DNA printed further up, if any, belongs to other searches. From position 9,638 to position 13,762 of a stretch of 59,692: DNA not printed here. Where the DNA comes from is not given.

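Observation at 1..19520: Four tandem genes for giant wall-anchored proteins built from PASTA units and serial EEP (DNase I/ExoIII-fold) domains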

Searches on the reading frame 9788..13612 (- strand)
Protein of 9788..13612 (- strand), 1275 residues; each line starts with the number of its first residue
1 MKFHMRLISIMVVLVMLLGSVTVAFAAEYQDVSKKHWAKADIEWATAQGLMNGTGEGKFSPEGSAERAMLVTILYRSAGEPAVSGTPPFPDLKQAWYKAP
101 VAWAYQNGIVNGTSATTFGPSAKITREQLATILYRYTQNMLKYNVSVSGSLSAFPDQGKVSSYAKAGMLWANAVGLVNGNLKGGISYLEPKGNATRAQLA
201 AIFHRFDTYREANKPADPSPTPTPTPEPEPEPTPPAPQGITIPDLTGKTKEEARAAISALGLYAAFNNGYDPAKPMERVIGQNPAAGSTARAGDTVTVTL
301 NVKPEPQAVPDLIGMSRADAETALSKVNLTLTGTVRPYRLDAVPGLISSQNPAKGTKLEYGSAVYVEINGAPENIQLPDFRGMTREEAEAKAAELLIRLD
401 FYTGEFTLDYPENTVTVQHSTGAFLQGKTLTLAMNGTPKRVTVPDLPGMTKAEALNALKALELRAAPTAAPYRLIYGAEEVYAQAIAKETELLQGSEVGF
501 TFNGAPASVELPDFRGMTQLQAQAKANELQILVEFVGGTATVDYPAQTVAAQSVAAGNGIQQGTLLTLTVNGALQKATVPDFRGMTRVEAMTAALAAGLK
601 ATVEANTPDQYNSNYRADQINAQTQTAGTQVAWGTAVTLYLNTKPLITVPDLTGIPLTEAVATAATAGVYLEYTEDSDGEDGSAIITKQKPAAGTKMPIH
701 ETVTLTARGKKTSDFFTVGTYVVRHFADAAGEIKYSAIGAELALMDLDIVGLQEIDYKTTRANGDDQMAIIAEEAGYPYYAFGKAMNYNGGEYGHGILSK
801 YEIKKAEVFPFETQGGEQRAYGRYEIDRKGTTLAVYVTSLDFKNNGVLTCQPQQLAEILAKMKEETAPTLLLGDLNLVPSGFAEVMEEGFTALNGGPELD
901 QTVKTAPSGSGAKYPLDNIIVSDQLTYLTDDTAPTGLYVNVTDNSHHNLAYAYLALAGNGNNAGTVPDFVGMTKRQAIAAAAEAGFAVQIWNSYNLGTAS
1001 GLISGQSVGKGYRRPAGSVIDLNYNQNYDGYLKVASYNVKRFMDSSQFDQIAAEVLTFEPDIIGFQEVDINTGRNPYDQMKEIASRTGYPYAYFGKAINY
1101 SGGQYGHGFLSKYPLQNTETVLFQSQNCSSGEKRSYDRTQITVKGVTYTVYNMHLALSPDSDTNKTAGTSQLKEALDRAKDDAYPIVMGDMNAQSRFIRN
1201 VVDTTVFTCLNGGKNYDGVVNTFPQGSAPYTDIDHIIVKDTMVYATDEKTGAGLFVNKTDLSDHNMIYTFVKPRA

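Call 6: search_protein_families(library=pfam, proteins=[window:9788-13612:-], max_evalue=0.01)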
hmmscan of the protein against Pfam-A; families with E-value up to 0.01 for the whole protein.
window:9788-13612:- (1275 aa): 4 families
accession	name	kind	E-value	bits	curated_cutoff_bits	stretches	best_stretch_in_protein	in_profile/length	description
PF03793.24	PASTA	-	4.6e-80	264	23.2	7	240-301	1-63/64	PASTA domain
PF03372.29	Exo_endo_phos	-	2.4e-29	103.1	24.5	2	1035-1264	1-225/225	Endonuclease/Exonuclease/phosphatase family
PF00395.25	SLH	-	9.8e-25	86.7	20.8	2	88-130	1-44/44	S-layer homology domain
PF23226.1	Exo_endo_phos_PGAP2IP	-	7.1e-09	35.7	27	1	716-876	4-159/239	PGAP2IP, C-terminal nuclease-like domain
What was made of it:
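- Domains by profile: call 6. SLH anchoring places the proteins in the wall (call 6).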

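Call 12: find_homologous_proteins(query=window:9788-13612:-, max_evalue=0.00001)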
Query window:9788-13612:- (1275 aa): 4232 proteins with E <= 0.00001 among 8000 candidates; the best 120 are listed.
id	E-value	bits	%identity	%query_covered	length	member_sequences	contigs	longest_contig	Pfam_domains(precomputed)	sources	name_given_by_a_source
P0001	0.0e+0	2865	100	100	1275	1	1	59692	PF03372.30,PF03793.25,PF23226.2,PF00395.26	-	-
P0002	0.0e+0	1091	36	49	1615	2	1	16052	PF03372.30,PF03793.25,PF23226.2,PF00395.26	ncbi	-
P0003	0.0e+0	1031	50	29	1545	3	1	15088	PF03372.30,PF03793.25,PF23226.2,PF00395.26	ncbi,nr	ncbi:MAG: PASTA domain-containing protein [Clostridia bacterium]|nr:PASTA domain-containing protein 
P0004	3.4e-84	302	42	14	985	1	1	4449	PF00395.26,PF07833.17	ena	-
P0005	3.7e-63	232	41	14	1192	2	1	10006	PF09479.17,PF13715.13,PF13620.13,PF00395.26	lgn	-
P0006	3.9e-60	222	44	14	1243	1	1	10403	PF09479.17,PF13306.13,PF00395.26,PF13855.13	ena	-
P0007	6.4e-54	201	46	18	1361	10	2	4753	PF13768.13,PF09479.17,PF00092.35,PF13519.13,PF00395.26,PF18884.6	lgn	-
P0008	7.3e-54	201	47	17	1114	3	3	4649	PF00092.35,PF25106.2,PF00395.26,PF18884.6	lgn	-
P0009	2.8e-51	193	56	14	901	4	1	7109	PF13385.14,PF00149.34,PF00395.26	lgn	-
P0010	7.2e-51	191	46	17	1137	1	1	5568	PF09479.17,PF13715.13,PF11974.15,PF13620.13,PF00395.26,PF17210.10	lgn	-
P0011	2.1e-50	190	54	14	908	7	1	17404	PF13385.14,PF00149.34,PF00395.26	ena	-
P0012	6.8e-50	188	48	16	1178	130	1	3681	PF13715.13,PF08308.18,PF17802.8,PF13620.13,PF00395.26,PF13472.13,PF22904.4,PF00657.29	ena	-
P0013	8.5e-50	188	48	16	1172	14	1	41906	PF13715.13,PF08308.18,PF17802.8,PF13620.13,PF00395.26,PF13472.13,PF22904.4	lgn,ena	-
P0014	1.9e-49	187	51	14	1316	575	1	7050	PF13768.13,PF09479.17,PF00092.35,PF13519.13,PF00395.26,PF18884.6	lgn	-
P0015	3.1e-49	186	48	16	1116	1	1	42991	PF09479.17,PF00092.35,PF25106.2,PF00395.26,PF18884.6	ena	-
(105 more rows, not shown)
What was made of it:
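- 9785..13612 (-): Gene C, 1275 aa: signal peptide, 3 SLH repeats (12968-13534), Pro/Thr linker, 7 PASTA units (11486-12892), EEP C1, 1 PASTA unit (10535-10720), EEP C2. This is database protein P0001 (call 12).
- Tried and rejected: Full-length homologue search with C (call 12).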

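Call 18: search_protein_families(library=ncbifam, proteins=[window:9788-13612:-], max_evalue=0.01)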
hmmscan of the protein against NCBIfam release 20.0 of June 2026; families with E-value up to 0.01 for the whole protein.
window:9788-13612:- (1275 aa): 7 families
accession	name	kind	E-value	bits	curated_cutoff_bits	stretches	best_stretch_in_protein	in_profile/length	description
NF033483.0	PknB_PASTA_kin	equivalog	1.8e-63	215.5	450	3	238-432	363-560/563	Stk1 family PASTA domain-containing Ser/Thr kinase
TIGR00633.1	xth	equivalog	4.4e-10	39.5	99.05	1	1032-1193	1-152/255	exodeoxyribonuclease III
NF033190.2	inl_like_NEAT_1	exception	2.7e-08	32.6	1275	1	27-168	580-720/754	NEAT domain-containing leucine-rich repeat protein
TIGR00195.1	exoDNase_III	equivalog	2.2e-07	30.8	182.55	1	1032-1193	1-149/254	exodeoxyribonuclease III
NF008733.0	PRK11756.1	equivalog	2.4e-07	30.3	280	1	1033-1193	2-155/269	exodeoxyribonuclease III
TIGR02214.1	spoVD_pbp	equivalog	6.1e-07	28.2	688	0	239-298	579-632/636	stage V sporulation protein D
NF003842.0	PRK05421.1-4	equivalog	0.0027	17.2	144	0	1022-1193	22-187/259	endonuclease/exonuclease/phosphatase family protein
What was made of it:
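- Closest known: PASTA-bearing Ser/Thr kinases. Same: Extracellular tandem PASTA units of 60-70 aa. The PASTA region matches the Stk1 model at E = 1.8e-63 (call 18).
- All NCBIfam EEP hits fall below their curated cut-offs (call 18). PASTA units resemble the peptidoglycan-sensing extracellular part of Stk1/PknB kinases (NCBIfam NF033483, E down to 1.8e-63 over the PASTA region; call 18).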

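Call 49: find_encoding_contigs(protein=P0003, flank=10000, max_places=3)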
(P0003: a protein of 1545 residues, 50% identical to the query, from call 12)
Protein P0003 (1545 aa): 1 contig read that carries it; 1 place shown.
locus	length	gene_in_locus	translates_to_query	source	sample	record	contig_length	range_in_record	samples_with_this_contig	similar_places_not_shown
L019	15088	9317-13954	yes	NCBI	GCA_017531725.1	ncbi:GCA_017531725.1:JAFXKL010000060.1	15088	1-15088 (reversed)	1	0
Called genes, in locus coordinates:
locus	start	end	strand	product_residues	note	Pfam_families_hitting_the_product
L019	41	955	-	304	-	PF02826:2-Hacid_dh_C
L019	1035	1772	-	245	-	PF01261:AP_endonuc_2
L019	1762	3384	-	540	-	-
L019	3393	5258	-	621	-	PF00890:FAD_binding_2, PF01266:DAO (faint), PF07992:Pyr_redox_2 (faint)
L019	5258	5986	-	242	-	PF00106:adh_short, PF01370:Epimerase (weak), PF08659:KR, PF13561:adh_short_C2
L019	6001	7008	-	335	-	-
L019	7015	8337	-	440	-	PF00724:Oxidored_FMN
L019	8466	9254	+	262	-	PF02311:AraC_binding, PF07883:Cupin_2, PF14525:AraC_binding_2 (weak), PF12833:HTH_18, PF00165:HTH_AraC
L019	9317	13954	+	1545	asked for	PF00395:SLH, PF03793:PASTA, PF03372:Exo_endo_phos, PF03793:PASTA, PF03372:Exo_endo_phos, PF23226:Exo_endo_phos_PGAP2IP (weak), PF03372:Exo_endo_phos, PF03793:PASTA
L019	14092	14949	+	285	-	PF16227:DUF4886 (faint)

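Call 50: find_encoding_contigs(protein=P0002, flank=10000, max_places=3)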
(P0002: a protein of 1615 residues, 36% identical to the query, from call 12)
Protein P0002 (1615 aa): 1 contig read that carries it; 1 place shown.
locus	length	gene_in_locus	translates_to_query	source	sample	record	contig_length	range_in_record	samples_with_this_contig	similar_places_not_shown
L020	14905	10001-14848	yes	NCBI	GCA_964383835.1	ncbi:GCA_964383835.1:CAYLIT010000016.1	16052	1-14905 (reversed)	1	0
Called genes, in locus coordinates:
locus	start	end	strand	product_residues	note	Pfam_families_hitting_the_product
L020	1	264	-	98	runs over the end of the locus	PF01371:Trp_repressor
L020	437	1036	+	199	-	-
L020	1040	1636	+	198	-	-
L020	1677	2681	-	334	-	PF02826:2-Hacid_dh_C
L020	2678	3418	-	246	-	PF01261:AP_endonuc_2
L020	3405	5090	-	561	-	-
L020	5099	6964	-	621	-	PF00890:FAD_binding_2, PF01266:DAO (faint), PF07992:Pyr_redox_2 (faint)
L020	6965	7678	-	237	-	PF00106:adh_short, PF01370:Epimerase, PF08659:KR (weak), PF13561:adh_short_C2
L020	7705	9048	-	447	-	PF00724:Oxidored_FMN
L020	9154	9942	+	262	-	PF02311:AraC_binding, PF07883:Cupin_2 (weak), PF12833:HTH_18, PF00165:HTH_AraC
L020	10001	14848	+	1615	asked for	PF00395:SLH, PF03793:PASTA, PF03372:Exo_endo_phos, PF23226:Exo_endo_phos_PGAP2IP (weak), PF03793:PASTA, PF23226:Exo_endo_phos_PGAP2IP (weak), PF03793:PASTA, PF03372:Exo_endo_phos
